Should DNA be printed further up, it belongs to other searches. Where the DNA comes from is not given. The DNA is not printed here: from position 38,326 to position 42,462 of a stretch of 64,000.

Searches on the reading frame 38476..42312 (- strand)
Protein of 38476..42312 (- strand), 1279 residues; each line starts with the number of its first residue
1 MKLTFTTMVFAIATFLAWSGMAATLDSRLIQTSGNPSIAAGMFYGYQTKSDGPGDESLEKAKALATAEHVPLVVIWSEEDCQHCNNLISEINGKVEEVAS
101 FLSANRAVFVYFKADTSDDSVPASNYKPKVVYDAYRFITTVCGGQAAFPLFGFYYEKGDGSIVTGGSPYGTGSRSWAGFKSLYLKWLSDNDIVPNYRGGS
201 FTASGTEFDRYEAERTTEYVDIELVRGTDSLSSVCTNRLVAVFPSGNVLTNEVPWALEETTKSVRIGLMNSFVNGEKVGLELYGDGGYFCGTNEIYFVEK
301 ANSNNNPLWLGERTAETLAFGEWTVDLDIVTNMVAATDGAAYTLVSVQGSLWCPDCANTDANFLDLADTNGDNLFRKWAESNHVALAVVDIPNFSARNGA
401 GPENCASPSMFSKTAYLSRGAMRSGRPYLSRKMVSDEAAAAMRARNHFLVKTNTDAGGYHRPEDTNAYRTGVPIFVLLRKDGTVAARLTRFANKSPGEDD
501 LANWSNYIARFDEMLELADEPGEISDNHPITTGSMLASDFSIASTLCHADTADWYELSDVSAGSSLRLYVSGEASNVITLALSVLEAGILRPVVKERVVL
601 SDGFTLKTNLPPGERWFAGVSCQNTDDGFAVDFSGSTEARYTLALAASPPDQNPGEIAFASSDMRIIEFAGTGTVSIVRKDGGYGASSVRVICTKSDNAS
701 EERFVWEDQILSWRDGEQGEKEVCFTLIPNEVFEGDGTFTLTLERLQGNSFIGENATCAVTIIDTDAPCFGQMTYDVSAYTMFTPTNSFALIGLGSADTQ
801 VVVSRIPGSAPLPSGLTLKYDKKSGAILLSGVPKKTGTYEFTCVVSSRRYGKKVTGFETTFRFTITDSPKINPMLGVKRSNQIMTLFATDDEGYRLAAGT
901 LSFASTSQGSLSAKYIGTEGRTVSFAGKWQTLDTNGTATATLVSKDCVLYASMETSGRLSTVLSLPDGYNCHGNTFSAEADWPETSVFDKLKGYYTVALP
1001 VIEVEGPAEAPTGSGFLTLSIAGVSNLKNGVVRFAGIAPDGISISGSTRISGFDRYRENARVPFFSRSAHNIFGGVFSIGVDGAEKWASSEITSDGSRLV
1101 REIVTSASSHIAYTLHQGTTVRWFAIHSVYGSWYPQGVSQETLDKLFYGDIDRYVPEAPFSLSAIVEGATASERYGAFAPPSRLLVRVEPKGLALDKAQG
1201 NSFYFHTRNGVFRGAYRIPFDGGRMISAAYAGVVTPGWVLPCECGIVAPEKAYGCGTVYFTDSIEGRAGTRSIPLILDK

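Call 8: search_protein_families(library=pfam, proteins=[window:38476-42312:-], max_evalue=0.1)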
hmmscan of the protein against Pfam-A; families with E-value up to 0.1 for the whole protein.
window:38476-42312:- (1279 aa): 4 families
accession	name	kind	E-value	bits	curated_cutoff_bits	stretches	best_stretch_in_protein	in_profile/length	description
PF03160.20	Calx-beta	-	7.5e-06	26.4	27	1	652-766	3-119/119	Calx-beta domain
PF13899.12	Thioredoxin_7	-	0.00043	20.8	27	1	57-131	5-79/83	Thioredoxin-like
PF05345.18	He_PIG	-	0.0086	16.9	24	1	773-857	19-91/96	Putative Ig domain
PF13098.12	Thioredoxin_2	-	0.037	14.8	27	0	66-120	2-54/104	Thioredoxin-like domain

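Call 9: search_protein_families(library=ncbifam, proteins=[window:38476-42312:-], max_evalue=0.1)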
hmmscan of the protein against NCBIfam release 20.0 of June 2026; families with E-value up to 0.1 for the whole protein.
window:38476-42312:- (1279 aa): 1 family
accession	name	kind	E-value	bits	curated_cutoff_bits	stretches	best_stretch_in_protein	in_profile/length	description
TIGR00845.1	caca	equivalog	0.04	11.6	679.85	1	651-748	391-488/921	sodium/calcium exchanger 1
